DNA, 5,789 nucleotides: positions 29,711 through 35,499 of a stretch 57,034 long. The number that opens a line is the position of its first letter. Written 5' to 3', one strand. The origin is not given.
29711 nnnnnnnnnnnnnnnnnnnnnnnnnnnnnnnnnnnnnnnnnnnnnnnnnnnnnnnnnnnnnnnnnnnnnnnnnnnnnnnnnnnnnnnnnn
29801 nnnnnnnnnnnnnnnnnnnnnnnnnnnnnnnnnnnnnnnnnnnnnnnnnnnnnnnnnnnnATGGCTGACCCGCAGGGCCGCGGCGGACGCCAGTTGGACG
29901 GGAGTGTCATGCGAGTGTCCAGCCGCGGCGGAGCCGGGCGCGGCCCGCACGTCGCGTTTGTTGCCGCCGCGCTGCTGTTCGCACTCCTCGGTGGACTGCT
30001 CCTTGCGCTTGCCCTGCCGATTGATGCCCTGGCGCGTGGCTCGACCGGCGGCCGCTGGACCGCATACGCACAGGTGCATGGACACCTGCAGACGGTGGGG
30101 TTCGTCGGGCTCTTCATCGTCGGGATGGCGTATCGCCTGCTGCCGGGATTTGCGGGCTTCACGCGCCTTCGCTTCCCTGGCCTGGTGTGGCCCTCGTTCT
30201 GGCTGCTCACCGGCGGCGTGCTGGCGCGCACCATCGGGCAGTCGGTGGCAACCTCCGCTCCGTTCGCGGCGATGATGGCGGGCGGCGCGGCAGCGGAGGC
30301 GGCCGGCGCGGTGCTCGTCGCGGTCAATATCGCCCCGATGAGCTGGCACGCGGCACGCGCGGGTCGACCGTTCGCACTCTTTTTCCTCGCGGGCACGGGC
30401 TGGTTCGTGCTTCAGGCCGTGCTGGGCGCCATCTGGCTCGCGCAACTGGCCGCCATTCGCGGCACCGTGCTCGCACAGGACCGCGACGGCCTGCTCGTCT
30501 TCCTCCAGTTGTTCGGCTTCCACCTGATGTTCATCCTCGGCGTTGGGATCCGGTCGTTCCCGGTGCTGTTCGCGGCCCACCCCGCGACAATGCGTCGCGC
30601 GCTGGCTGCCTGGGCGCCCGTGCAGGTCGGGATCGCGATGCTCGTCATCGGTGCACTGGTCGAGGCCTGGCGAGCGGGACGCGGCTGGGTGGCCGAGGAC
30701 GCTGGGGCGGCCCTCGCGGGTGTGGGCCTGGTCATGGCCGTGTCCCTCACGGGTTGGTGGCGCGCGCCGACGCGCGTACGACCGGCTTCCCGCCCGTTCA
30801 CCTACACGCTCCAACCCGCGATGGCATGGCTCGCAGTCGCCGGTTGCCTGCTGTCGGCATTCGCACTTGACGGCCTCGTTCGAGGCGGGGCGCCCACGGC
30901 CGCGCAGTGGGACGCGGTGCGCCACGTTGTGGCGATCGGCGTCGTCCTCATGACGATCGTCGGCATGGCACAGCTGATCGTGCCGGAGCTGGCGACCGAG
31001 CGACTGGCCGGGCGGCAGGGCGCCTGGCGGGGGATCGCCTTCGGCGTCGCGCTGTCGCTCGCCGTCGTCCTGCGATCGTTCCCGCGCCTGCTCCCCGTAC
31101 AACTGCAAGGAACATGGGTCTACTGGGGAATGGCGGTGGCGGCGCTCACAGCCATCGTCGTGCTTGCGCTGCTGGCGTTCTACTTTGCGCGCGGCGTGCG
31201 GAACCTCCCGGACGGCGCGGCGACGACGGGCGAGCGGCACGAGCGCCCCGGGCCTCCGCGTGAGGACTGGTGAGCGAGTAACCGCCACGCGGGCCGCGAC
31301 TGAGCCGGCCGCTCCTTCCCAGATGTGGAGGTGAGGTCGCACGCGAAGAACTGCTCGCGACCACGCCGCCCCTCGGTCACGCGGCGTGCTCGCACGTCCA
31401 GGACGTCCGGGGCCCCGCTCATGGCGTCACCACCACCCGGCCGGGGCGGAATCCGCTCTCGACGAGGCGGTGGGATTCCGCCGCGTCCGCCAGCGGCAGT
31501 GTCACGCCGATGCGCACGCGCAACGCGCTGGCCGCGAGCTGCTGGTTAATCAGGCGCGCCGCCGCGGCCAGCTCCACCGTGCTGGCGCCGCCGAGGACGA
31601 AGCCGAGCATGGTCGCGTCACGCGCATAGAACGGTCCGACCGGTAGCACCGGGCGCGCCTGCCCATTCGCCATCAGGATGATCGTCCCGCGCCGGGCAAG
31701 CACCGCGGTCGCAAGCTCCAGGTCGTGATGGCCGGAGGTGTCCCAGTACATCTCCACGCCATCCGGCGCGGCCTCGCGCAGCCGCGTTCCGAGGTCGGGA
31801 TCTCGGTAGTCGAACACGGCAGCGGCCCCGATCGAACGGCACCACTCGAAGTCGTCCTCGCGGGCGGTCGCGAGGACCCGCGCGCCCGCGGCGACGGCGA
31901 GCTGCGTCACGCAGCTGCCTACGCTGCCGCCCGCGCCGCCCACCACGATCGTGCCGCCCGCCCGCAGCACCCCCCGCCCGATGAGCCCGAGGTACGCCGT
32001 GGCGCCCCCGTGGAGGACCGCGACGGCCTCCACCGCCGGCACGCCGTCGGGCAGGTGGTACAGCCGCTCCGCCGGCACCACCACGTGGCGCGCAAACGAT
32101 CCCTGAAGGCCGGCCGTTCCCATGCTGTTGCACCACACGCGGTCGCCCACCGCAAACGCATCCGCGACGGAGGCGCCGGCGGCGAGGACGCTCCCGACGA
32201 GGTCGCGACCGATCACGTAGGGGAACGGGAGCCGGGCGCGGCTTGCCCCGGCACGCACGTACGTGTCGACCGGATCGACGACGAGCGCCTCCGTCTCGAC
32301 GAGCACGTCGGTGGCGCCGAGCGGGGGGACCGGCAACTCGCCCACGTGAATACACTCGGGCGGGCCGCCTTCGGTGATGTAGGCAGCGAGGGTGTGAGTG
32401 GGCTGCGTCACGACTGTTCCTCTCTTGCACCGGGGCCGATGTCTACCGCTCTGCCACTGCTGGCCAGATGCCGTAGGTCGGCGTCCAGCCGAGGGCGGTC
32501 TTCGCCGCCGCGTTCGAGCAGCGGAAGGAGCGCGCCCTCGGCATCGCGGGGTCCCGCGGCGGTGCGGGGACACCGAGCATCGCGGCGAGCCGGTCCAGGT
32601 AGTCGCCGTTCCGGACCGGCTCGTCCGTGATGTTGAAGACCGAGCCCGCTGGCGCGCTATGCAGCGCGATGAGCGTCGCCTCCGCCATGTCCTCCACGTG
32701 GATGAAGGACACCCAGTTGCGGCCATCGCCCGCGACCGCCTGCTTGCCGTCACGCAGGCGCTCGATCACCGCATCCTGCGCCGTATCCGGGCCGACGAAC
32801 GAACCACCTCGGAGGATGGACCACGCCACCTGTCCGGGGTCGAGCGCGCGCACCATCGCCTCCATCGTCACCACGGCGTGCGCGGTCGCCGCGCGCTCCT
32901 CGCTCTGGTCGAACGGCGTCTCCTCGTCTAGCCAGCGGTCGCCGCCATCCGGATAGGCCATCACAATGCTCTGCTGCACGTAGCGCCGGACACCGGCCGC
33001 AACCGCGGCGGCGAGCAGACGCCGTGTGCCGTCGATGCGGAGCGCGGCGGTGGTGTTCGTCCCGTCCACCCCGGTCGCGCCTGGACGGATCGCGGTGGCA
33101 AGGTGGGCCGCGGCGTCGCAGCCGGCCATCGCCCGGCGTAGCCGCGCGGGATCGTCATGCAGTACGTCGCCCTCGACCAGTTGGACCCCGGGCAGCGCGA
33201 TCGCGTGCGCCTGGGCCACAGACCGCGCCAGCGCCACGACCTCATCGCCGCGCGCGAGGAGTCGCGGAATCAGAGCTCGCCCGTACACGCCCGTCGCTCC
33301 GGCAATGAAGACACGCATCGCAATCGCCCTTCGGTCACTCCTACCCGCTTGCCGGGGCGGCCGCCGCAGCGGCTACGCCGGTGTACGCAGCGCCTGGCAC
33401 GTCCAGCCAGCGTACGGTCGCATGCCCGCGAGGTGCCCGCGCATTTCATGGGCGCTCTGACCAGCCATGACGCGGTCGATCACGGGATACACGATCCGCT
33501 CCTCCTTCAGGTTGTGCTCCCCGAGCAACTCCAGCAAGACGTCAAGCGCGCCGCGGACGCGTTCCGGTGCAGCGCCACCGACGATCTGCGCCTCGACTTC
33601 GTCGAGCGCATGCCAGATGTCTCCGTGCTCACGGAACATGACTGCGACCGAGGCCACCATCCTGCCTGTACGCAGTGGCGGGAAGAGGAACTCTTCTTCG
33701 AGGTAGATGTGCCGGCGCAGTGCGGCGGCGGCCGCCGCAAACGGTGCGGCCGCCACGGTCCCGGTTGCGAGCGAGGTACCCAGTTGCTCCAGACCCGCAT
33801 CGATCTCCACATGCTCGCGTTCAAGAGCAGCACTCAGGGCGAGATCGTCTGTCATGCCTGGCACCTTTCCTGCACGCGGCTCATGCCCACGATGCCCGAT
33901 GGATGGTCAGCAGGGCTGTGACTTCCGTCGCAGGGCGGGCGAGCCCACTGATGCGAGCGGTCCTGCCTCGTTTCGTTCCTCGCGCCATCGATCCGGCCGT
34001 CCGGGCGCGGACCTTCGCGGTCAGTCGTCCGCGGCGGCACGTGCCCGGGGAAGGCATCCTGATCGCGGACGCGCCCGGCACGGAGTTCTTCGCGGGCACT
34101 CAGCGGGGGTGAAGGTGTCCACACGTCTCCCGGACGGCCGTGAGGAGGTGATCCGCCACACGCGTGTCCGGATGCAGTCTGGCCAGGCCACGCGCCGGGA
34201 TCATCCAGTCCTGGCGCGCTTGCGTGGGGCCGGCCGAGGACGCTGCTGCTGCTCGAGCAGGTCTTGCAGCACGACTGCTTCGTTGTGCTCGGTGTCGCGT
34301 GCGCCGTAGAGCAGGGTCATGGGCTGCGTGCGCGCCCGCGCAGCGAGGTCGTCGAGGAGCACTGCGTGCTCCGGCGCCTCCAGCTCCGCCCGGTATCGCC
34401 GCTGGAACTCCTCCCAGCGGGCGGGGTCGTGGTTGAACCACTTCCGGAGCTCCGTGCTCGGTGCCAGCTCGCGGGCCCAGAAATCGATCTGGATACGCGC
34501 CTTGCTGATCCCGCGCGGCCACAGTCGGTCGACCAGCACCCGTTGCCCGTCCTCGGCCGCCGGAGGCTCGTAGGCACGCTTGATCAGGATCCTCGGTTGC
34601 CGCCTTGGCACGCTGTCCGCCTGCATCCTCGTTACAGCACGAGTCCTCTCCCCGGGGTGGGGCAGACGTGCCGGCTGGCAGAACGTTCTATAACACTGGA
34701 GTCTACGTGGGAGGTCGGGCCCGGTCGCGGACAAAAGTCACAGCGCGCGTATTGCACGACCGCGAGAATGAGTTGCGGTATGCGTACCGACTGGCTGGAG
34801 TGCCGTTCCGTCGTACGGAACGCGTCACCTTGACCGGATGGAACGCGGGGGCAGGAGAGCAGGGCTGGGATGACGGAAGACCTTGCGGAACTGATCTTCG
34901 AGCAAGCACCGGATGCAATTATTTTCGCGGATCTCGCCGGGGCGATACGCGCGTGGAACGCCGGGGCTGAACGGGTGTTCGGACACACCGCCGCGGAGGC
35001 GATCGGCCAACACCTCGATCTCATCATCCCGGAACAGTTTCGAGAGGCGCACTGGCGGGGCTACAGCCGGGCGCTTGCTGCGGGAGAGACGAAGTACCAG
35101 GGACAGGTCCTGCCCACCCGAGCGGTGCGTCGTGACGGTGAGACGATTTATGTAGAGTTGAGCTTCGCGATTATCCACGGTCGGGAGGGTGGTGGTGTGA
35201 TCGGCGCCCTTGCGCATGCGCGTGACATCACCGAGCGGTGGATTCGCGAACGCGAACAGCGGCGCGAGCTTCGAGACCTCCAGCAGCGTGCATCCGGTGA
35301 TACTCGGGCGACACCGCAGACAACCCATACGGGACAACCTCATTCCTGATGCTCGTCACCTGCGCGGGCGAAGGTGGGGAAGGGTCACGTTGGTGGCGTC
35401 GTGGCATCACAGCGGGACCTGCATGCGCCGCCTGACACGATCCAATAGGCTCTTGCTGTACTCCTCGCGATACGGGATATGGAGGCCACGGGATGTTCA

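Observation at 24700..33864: Dense hemerythrin / DUF2249 / cupin / NnrS-like supercluster around a Cys-less Crp-Fnr regulator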

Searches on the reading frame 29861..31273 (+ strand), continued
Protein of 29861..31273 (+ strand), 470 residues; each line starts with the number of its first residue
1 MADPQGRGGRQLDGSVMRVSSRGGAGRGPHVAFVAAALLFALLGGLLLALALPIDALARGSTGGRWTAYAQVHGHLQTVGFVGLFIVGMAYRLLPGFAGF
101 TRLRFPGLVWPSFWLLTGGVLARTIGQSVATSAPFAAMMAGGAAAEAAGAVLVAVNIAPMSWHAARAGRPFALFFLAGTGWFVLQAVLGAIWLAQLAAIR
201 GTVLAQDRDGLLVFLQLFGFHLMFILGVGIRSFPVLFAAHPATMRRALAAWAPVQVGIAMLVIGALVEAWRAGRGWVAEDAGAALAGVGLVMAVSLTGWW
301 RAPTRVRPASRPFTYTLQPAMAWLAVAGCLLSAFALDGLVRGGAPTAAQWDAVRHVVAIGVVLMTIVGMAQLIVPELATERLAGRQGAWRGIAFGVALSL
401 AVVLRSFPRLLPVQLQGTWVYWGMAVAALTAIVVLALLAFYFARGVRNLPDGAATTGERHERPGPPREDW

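Call 98: search_protein_families(library=ncbifam, proteins=[L002:13994-14497:-, L030:4924-6240:+, L026:6055-7362:-, L002:18796-20838:-], max_evalue=0.00001)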
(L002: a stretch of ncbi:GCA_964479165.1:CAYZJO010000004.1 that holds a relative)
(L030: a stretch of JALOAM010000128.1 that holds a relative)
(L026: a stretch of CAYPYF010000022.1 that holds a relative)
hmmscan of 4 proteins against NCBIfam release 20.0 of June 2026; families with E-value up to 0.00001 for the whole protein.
L002:13994-14497:- (167 aa): 7 families
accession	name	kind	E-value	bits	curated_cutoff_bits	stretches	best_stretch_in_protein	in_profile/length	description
TIGR00738.1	rrf2_super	superfamily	1.9e-32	111.9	73.3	1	7-132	5-131/132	Rrf2 family transcriptional regulator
TIGR02010.1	IscR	equivalog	1.3e-21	76.9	207.55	1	6-135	4-133/135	Fe-S cluster assembly transcriptional regulator IscR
NF008886.0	PRK11920.1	equivalog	4.9e-21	75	193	1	7-138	5-137/153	iron-responsive transcriptional regulator RirA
NF047409.1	Cys_reg_CymR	equivalog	9.9e-18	64.6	195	1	5-137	3-129/139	cysteine metabolism transcriptional regulator CymR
TIGR02944.1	suf_reg_Xantho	equivalog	2.8e-17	63.3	110.65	1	8-131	7-130/130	SUF system Fe-S cluster assembly regulator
NF008110.0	PRK10857.1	equivalog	1.3e-16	60.8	275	1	6-135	4-133/164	Fe-S cluster assembly transcriptional regulator IscR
NF008240.0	PRK11014.1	equivalog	2.6e-10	40.5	182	1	9-137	7-133/141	nitric oxide-sensing transcriptional repressor NsrR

L030:4924-6240:+ (438 aa): 8 families
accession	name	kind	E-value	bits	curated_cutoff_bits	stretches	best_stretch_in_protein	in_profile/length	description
TIGR01480.1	copper_res_A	subfamily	2.4e-51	174.9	478.95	2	164-323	22-178/593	copper resistance system multicopper oxidase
NF008205.1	PRK10965.1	equivalog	5.2e-28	98.2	525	2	191-313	47-169/529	multicopper oxidase CueO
TIGR03388.1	ascorbase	equivalog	1.1e-25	90.4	614.8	1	207-325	18-141/542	L-ascorbate oxidase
TIGR03390.1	ascorbOXfungal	equivalog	1.3e-19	70.2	445.35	1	207-324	25-146/538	L-ascorbate oxidase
TIGR03389.1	laccase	equivalog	3.8e-17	62.3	558.9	1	209-293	22-109/539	laccase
TIGR02376.1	Cu_nitrite_red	equivalog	1.2e-16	61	296.3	1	192-308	30-145/326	copper-containing nitrite reductase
NF008135.0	PRK10883.1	equivalog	2.3e-13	49.5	581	1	194-312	50-168/471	cell division protein FtsP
NF045554.1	AmiPhnlOxPhsA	equivalog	2.3e-09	36.4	950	0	211-294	45-122/581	O-aminophenol oxidase PhsA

L026:6055-7362:- (435 aa): 9 families
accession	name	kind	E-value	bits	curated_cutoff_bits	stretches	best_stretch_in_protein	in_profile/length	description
TIGR01480.1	copper_res_A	subfamily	3.5e-48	164.5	478.95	2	203-320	61-178/593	copper resistance system multicopper oxidase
NF008205.1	PRK10965.1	equivalog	3.7e-27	95.3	525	2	188-310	47-169/529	multicopper oxidase CueO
TIGR02376.1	Cu_nitrite_red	equivalog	4.9e-22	78.7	296.3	1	189-305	30-145/326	copper-containing nitrite reductase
TIGR03388.1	ascorbase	equivalog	3.4e-21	75.5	614.8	1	207-322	21-141/542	L-ascorbate oxidase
TIGR03390.1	ascorbOXfungal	equivalog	5.5e-16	58.2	445.35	1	205-320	26-143/538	L-ascorbate oxidase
TIGR03389.1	laccase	equivalog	7.3e-14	51.4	558.9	1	207-289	23-108/539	laccase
NF008135.0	PRK10883.1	equivalog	2.8e-10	39.3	581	1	190-308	49-167/471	cell division protein FtsP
NF045554.1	AmiPhnlOxPhsA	equivalog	5.2e-10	38.5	950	0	209-291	46-122/581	O-aminophenol oxidase PhsA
NF051440.1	CuResCopIPSEAE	equivalog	6.9e-10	39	280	0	21-89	13-79/180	copper-resistant cuproprotein CopI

L002:18796-20838:- (680 aa): 4 families
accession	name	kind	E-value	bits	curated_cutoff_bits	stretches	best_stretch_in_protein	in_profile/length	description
TIGR04246.1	nitrous_NosZ_Gp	equivalog_domain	1.9e-230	766.1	625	1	66-679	1-577/578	Sec-dependent nitrous-oxide reductase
TIGR04244.1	nitrous_NosZ_RR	equivalog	9.3e-121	404.3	625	1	4-678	3-626/627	TAT-dependent nitrous-oxide reductase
NF052460.1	L-NosZ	equivalog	2.6e-54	184.5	700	1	353-678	168-478/480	clade III lactonase-type nitrous-oxide reductase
TIGR02866.1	CoxB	equivalog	1.8e-08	34.2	147.7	1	620-677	133-190/202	cytochrome c oxidase subunit II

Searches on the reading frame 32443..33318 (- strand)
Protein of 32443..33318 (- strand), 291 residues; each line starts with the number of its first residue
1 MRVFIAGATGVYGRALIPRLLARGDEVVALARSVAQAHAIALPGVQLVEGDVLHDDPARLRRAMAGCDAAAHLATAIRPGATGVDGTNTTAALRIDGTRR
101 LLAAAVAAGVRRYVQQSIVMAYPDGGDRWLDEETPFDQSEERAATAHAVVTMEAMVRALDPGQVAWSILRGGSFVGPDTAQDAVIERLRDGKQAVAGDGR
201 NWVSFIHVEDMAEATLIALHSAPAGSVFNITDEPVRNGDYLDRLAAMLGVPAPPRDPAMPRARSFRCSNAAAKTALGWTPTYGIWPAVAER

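Call 7: search_protein_families(library=pfam, proteins=[window:32443-33318:-], max_evalue=0.001)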
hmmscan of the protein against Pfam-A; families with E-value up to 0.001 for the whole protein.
window:32443-33318:- (291 aa): 5 families
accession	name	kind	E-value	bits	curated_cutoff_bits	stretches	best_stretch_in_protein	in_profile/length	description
PF01370.27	Epimerase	-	1e-28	100.8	20.9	1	3-230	1-239/240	NAD dependent epimerase/dehydratase family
PF13460.12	NAD_binding_10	-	3.8e-20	73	27.2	1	7-186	1-158/184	NAD(P)H-binding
PF05368.20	NmrA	-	2.9e-10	40.7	27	1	2-121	4-110/298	NmrA-like family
PF01073.25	3Beta_HSD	-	5.6e-10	39.2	22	1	5-220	2-230/280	3-beta hydroxysteroid dehydrogenase/isomerase family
PF16363.11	GDP_Man_Dehyd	-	1.1e-08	35.4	27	1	4-248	1-266/332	GDP-mannose 4,6 dehydratase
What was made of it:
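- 32443..33318 (-): NAD-dependent epimerase/NmrA-like SDR. Call 7.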

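Call 98: search_protein_families(library=ncbifam, proteins=[window:32443-33318:-], max_evalue=0.00001)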
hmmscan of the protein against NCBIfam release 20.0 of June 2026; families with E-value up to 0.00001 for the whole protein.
window:32443-33318:- (291 aa): 11 families
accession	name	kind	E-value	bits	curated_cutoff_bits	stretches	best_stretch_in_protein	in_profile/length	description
NF058621.1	DiazavRedAvaA7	equivalog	1.2e-40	140.1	400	1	1-263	1-263/304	3-diazoavenalumate denitrifying reductase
TIGR01777.1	yfcH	hypoth_equivalog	2.4e-20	73.3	207.35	1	3-253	1-246/292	TIGR01777 family oxidoreductase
TIGR03466.1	HpnA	hypoth_equivalog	2e-19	69.7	367.65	1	1-254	1-252/327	hopanoid-associated sugar epimerase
NF042422.1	oxyalk_red_OleD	equivalog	9.2e-19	68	580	1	1-251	1-253/329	2-alkyl-3-oxoalkanoate reductase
NF050030.1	thlkprotThyD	equivalog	1.7e-18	66.9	400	1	1-251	1-253/305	thylakoid membrane protein ThyD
NF042423.1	oxyalk_red_Shew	equivalog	2.5e-16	59.6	580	1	2-246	10-255/331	2-alkyl-3-oxoalkanoate reductase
NF052578.1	StrlDmthSdmBMthl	equivalog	1.9e-15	57.5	600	1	1-253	1-250/328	sterol demethylase protein SdmB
NF004520.0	PRK05865.1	equivalog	6e-12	44.3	1509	1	1-224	1-176/854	sugar epimerase family protein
TIGR04180.1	EDH_00030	hypoth_equivalog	3.1e-08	33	475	1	3-244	1-252/297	NAD-dependent 4,6-dehydratase LegB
NF041293.1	G6PDh_Azf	equivalog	2.3e-06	27.2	400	1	3-117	5-114/252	NAD-dependent glucose-6-phosphate dehydrogenase Azf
TIGR01179.1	galE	equivalog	6e-06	25.3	262.3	0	3-167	2-167/332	UDP-glucose 4-epimerase GalE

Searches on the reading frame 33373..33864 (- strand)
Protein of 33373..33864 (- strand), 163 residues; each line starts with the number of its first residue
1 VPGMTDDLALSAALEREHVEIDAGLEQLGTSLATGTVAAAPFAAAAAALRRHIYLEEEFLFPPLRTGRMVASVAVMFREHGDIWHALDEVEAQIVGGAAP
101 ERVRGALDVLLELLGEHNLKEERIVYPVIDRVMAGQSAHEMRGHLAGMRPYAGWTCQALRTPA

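Call 3: search_protein_families(library=pfam, proteins=[window:33373-33864:-], max_evalue=0.01)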
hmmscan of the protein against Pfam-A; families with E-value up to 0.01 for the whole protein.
window:33373-33864:- (163 aa): 1 family
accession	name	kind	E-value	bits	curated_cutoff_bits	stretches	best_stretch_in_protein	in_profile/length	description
PF01814.28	Hemerythrin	-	2.5e-17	64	25.3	1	12-128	4-126/127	Hemerythrin HHE cation binding domain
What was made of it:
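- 33373..33864 (-): Hemerythrin-like di-iron protein 3 (163 aa). Pfam 64 bits (call 3).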

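Call 4: search_protein_families(library=ncbifam, proteins=[window:33373-33864:-], max_evalue=0.01)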
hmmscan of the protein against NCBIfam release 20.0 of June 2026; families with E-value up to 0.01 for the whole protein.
window:33373-33864:- (163 aa): 3 families
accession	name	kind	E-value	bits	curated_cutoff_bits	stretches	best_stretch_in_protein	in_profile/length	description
TIGR03652.1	FeS_repair_RIC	equivalog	2.2e-07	30.9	204.7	0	101-148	109-156/216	iron-sulfur cluster repair di-iron protein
NF008221.0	PRK10992.1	equivalog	3e-07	30.2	254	0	45-92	122-172/220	iron-sulfur cluster repair protein YtfE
NF041614.1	FeSrepair_DnrN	equivalog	0.0026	18.1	300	0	97-134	47-84/157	iron-sulfur cluster repair protein DnrN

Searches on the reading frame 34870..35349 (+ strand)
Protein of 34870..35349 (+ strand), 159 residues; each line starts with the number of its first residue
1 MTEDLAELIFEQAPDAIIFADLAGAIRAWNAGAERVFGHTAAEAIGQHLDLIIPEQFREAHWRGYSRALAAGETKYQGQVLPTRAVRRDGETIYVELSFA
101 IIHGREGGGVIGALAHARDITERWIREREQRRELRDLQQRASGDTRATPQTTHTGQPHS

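Call 7: search_protein_families(library=pfam, proteins=[window:34870-35349:+], max_evalue=0.001)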
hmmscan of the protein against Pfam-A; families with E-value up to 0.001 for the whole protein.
window:34870-35349:+ (159 aa): 6 families
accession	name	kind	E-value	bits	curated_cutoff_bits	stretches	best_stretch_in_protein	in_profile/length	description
PF08448.16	PAS_4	-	1.1e-15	58.2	23.1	1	10-123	1-108/110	PAS fold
PF00989.32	PAS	-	1.5e-12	48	22.6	1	7-112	4-108/113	PAS fold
PF13426.13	PAS_9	-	3.8e-11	43.6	27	1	14-122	1-103/103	PAS domain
PF08447.18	PAS_3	-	2.7e-08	34.4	25.6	1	28-108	3-81/89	PAS fold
PF13188.13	PAS_8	-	9.5e-07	28.9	21.8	1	8-57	5-55/65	PAS domain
PF24820.1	Diguanyl_cycl_sensor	-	0.00094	19.5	28.1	0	14-106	6-100/109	Diguanylate cyclase-like sensor domain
